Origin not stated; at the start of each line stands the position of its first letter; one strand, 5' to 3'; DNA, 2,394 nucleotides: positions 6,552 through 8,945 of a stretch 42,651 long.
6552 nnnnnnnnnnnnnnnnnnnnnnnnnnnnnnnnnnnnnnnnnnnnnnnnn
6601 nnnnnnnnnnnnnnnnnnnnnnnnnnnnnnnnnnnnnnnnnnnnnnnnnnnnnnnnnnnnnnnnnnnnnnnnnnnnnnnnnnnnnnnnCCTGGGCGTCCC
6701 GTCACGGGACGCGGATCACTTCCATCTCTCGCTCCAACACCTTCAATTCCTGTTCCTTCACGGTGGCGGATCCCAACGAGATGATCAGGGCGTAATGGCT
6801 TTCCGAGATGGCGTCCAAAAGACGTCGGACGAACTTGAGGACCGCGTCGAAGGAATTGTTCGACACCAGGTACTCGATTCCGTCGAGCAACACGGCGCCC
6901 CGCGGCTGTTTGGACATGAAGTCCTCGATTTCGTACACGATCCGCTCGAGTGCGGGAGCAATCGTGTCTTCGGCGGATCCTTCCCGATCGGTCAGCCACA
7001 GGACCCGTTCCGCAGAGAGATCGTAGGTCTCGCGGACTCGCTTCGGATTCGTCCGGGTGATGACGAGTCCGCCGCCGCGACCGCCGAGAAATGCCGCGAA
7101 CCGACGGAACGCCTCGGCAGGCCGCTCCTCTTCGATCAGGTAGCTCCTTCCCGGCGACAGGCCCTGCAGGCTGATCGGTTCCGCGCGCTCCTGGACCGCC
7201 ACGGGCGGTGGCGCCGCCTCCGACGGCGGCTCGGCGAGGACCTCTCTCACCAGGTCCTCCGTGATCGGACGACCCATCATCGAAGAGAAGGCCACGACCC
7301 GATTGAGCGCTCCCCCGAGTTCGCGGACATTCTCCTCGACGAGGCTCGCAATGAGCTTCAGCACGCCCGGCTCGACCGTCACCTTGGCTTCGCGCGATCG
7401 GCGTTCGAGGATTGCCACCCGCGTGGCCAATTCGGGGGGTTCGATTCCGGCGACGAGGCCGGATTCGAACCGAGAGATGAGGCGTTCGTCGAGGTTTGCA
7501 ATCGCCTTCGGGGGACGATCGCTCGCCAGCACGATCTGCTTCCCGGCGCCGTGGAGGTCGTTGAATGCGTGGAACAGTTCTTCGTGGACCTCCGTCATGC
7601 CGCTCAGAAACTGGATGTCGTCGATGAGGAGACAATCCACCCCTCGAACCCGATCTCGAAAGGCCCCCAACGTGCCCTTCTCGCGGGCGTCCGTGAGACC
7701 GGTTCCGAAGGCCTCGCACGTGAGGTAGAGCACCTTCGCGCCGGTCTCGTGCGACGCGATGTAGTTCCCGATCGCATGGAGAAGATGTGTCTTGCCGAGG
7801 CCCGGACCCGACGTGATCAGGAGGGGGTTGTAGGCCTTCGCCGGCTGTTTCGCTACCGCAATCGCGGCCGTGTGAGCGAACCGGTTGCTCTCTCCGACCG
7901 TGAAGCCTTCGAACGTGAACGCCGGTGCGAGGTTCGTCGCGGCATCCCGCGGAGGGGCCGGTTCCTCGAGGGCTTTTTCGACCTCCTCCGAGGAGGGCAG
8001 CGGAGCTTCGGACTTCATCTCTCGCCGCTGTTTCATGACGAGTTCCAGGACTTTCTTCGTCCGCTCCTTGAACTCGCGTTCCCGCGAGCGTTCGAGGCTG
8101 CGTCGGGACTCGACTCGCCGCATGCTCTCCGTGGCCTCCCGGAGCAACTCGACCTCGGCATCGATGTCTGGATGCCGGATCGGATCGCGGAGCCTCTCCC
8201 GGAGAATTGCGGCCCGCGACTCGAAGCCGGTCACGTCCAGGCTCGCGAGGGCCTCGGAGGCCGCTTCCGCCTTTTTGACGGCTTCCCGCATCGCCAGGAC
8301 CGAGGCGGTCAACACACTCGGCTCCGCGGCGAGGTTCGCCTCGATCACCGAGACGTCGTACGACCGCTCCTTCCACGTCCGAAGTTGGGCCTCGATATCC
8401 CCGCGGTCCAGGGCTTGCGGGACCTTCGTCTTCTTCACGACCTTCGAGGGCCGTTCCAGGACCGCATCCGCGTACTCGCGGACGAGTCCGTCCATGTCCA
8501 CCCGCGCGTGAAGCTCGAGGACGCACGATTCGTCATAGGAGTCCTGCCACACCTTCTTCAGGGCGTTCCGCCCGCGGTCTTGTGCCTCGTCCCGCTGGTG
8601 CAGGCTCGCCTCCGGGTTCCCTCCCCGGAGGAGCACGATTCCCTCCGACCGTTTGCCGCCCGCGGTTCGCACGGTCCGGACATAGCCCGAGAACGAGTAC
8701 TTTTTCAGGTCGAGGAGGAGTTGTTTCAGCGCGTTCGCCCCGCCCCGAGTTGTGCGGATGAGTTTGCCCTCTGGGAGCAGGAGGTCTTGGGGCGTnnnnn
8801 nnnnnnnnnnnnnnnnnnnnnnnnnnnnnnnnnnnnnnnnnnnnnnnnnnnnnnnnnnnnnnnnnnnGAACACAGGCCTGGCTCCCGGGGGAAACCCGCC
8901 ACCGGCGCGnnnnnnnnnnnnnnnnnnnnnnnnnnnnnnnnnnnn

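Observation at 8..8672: Zinc-ribbon / KaiC-like / DnaA-DUF835 five-gene neighbourhood: candidate uncharacterised two-ATPase membrane-associated system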

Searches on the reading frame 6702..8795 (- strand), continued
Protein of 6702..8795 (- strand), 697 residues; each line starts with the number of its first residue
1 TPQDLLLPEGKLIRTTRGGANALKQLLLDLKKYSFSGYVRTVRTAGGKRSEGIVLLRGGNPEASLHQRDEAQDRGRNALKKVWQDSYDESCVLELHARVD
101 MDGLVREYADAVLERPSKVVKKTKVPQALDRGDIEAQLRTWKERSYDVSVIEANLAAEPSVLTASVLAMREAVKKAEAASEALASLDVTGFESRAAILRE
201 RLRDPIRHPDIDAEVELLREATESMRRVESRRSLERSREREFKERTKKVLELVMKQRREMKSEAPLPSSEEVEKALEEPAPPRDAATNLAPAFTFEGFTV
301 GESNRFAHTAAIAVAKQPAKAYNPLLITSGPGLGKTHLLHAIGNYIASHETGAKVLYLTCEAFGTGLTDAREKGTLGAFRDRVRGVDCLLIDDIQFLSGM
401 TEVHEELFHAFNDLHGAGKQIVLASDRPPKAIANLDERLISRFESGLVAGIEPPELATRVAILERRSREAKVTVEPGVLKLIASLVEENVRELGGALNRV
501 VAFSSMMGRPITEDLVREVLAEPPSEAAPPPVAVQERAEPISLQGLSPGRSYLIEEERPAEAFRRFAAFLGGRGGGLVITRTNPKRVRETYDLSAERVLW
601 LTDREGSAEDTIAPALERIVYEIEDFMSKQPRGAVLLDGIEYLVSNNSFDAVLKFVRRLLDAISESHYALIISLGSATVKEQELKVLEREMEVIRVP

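Call 67: search_solved_structures(query=window:6702-8795:-, max_evalue=0.001, show_alignments=3)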
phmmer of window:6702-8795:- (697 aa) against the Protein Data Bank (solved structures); distinct sequences matched with E-value up to 0.001: 8.
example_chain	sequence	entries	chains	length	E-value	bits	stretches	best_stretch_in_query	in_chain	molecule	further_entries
8btg_A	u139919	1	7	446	6.4e-75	256.4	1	251-544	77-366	Chromosomal replication initiator protein DnaA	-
8bv3_A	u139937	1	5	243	2.3e-72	248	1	289-521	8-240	Chromosomal replication initiator protein DnaA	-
2z4r_A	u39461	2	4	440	1.1e-59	206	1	277-511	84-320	Chromosomal replication initiator protein dnaA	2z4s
1l8q_A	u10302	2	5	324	3.7e-39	138.2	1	289-500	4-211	Chromosomal replication initiator protein dnaA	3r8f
2hcb_A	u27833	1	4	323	4e-39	138.1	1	289-500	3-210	Chromosomal replication initiator protein dnaA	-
3sc3_A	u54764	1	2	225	0.00037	22.6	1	378-520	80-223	Putative DNA replication regulator Hda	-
5x06_E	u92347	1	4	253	0.00039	22.6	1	294-520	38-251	DnaA regulatory inactivator Hda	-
3bos_A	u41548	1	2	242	0.00046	22.3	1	378-520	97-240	Putative DNA replication factor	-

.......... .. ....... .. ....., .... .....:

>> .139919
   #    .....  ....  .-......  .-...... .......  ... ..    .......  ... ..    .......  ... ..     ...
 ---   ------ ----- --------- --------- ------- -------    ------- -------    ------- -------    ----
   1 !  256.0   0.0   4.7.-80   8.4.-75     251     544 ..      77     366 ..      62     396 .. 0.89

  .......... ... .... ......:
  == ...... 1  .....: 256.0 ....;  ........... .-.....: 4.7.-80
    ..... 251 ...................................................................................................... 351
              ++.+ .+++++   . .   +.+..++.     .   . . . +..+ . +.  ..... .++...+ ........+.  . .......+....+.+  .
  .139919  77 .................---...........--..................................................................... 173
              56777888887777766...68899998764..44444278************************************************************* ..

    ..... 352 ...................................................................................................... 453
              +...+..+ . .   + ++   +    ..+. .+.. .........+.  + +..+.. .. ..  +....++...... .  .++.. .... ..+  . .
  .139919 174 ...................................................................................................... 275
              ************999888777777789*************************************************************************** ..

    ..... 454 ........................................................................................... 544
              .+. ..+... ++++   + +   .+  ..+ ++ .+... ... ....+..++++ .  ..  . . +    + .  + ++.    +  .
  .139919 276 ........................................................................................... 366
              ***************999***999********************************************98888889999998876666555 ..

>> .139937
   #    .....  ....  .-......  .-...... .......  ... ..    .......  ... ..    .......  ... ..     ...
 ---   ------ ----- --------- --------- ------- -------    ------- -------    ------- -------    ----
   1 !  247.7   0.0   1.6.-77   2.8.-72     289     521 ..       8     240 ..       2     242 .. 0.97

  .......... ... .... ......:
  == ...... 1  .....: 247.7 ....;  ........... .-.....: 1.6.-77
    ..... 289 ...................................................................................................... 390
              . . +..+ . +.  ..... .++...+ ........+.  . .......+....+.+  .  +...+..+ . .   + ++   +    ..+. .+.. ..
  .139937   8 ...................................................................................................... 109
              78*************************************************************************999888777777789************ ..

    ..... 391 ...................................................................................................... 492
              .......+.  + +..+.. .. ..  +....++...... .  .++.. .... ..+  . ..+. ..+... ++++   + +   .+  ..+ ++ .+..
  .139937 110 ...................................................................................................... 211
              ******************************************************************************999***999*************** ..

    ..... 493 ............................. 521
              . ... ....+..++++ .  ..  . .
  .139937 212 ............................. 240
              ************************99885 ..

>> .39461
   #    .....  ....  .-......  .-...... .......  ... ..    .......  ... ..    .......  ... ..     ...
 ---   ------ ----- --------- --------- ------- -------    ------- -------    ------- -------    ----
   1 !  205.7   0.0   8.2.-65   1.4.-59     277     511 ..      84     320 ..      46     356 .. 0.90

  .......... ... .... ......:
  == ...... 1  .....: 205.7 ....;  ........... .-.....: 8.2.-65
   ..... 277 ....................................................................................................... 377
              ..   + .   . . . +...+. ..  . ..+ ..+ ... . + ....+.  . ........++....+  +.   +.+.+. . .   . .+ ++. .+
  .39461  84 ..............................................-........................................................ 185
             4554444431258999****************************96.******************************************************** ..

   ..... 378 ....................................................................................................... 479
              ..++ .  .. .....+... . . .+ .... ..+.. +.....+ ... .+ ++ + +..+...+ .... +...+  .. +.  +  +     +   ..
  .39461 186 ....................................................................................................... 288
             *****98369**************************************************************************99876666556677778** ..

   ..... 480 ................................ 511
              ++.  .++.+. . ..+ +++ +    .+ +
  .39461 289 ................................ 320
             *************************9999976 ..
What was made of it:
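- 6702..8795 (-): Gene e, 697 aa, with four modules. N-domain: residues 1-125 = 8421-8795. One ~100-aa '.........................' helical repeat: residues 131-240 = 8076-8405. Bacterial DnaA-type AAA+ with lid: residues ~290-521 = 7233-7928. DUF835 / inactivated KaiC-like domain: residues ~540-697 = 6705-7178. DnaA domain IV is absent. The best solved-structure match is DnaA 8btg_A, E = 6.4e-75 (call 67).
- On Bacterial DnaA replication initiator: Match to DnaA 8btg_A at 6.4e-75 (call 67).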

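Call 75: search_protein_families(library=padloc, proteins=[window:6702-8795:-], max_evalue=0.01)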
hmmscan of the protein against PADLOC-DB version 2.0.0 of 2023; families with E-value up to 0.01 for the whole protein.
window:6702-8795:- (697 aa): 1 family
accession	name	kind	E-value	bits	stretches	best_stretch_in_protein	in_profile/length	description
PDLC04140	mad8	-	0.00018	19.1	1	324-393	29-85/314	mads_8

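Call 76: search_protein_families(library=phrogs, proteins=[window:6702-8795:-], max_evalue=0.001)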
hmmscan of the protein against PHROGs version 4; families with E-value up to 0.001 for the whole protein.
window:6702-8795:- (697 aa): 3 families
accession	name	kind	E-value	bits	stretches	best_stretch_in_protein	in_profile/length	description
phrog_50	-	DNA, RNA and nucleotide metabolism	2e-12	48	1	293-445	337-495/570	DnaC-like helicase loader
phrog_3277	-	DNA, RNA and nucleotide metabolism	4.5e-05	24.3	1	324-442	12-137/168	DnaC-like helicase loader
phrog_168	-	DNA, RNA and nucleotide metabolism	0.00063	20.5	0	323-500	43-207/314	clamp loader of DNA polymerase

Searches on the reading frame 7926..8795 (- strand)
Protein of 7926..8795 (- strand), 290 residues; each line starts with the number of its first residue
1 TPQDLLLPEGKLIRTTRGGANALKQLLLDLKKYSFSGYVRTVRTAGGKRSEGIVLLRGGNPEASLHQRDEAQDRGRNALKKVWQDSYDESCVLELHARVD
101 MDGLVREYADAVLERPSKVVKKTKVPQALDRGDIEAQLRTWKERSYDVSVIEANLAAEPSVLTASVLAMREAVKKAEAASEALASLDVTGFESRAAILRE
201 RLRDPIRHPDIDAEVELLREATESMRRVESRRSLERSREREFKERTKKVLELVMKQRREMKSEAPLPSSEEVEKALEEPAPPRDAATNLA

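Call 46: search_solved_structures(query=A3, max_evalue=10)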
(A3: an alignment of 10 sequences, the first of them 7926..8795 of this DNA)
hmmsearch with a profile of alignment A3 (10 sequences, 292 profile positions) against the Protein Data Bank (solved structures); distinct sequences matched with E-value up to 10: 1.
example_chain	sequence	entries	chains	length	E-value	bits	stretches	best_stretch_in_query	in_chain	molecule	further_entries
6tmh_d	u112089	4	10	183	1.2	11.8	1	13-63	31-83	ATP synthase subunit delta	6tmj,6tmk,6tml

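Call 57: predict_structure(alignment_id=A3)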
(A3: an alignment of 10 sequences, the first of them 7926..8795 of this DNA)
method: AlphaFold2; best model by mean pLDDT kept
length: 290 residues; sequences in the alignment: 10
mean_pLDDT: 75.6   pTM: 0.40
mean pLDDT of the five models: 75.6, 72.7, 70.5, 68.6, 68.1
residues with pLDDT >= 90: 46; 70-90: 163; 50-70: 36; < 50: 45
segments of 3 or more residues with pLDDT < 50: 1-8, 101-125, 261-264, 283-290
pLDDT, mean of each block of 10 residues (from residue 1): 42 81 83 74 80 76 78 79 85 76 44 42 57 88 91 83 86 91 90 91 89 88 89 89 87 75 52 59 46
secondary structure, 60 per line:
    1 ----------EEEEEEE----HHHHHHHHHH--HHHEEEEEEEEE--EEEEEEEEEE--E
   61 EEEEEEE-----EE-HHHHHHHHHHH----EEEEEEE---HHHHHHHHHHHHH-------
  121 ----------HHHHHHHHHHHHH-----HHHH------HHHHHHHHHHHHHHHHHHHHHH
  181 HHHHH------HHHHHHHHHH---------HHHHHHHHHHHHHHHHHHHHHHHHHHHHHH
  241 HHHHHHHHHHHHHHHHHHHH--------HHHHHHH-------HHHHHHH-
elements in order: E11-17 H22-31 E37-45 E48-57 E60-67 H76-86 E91-97 H101-113 H131-143 H149-152 H159-185 H192-201 H211-260 H269-275 H283-289

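Call 61: fold_search(model_id=the predicted structure, library=pdb)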
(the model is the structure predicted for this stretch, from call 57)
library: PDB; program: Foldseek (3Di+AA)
matches with E <= 10: 1053; with E <= 0.001: 0
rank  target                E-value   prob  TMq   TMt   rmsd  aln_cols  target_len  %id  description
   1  2x5h_C                3.9e-02  0.63  0.15  0.36  17.5       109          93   11  Crystal structure of the ORF131 L26M L51M double mutant from Sulfolobus islandicus rudivirus 1 (released 2010-07-21)
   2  8brf_BBB              4.4e-02  0.80  0.19  0.32   5.6        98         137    8  YopQ apo from Yersinia enterocolitica (released 2023-12-13)
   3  3ggr_C                6.2e-02  0.44  0.12  0.13  13.4       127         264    9  Crystal Structure of the Human Rad9-Hus1-Rad1 complex (released 2009-06-16)
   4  8brf_AAA              6.6e-02  0.89  0.20  0.34   4.4        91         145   11  YopQ apo from Yersinia enterocolitica (released 2023-12-13)
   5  3kg8_B                8.3e-02  0.16  0.12  0.12  18.9       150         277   10  Dehydratase domain from CurJ module of Curacin polyketide synthase (released 2010-01-19)
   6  8fs6_G                1.1e-01  0.30  0.13  0.13  14.9       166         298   10  Structure of S. cerevisiae Rad24-RFC loading the 9-1-1 clamp onto a 10-nt gapped DNA in step 4 (partially closed 9-1-1 (released 2023-06-14)
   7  8fs5_G                1.1e-01  0.28  0.13  0.13  14.9       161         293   10  Structure of S. cerevisiae Rad24-RFC loading the 9-1-1 clamp onto a 10-nt gapped DNA in step 3 (open 9-1-1 and stably  (released 2023-06-14)
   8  2i1l_A                1.3e-01  0.20  0.11  0.11  10.7        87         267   13  Crystal structure of the C2 form of FAD synthetase from Thermotoga maritima (released 2006-11-07)
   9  2vvj_B                1.3e-01  0.08  0.07  0.12  15.8        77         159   10  IrisFP fluorescent protein in its red form, cis conformation (released 2008-08-12)
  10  8fs8_G                1.5e-01  0.28  0.13  0.13  14.3       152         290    8  Structure of S. cerevisiae Rad24-RFC loading the 9-1-1 clamp onto a 5-nt gapped DNA (9-1-1 encircling fully bound DNA) (released 2023-06-14)
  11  2d4r_A                1.5e-01  0.16  0.11  0.18  11.8       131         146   15  Crystal structure of TTHA0849 from Thermus thermophilus HB8 (released 2005-12-13)
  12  2bjq                  1.7e-01  0.41  0.15  0.14   6.3       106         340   16  Crystal structure of the nematode sperm cell motility protein MFP2 (released 2005-03-16)
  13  3auy_B                1.7e-01  0.15  0.16  0.13  19.7       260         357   13  Crystal structure of Rad50 bound to ADP (released 2011-05-25)
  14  5ooz                  1.7e-01  0.14  0.07  0.09  15.9        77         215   10  XFEL structure of the on state of a reversibly photoswitching fluorescent protein determined using the grease injection  (released 2017-12-06)
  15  7tsr                  1.8e-01  0.13  0.07  0.09  15.8        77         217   10  Room temperature rsEospa Cis-state structure at pH 8.4 (released 2022-11-09)
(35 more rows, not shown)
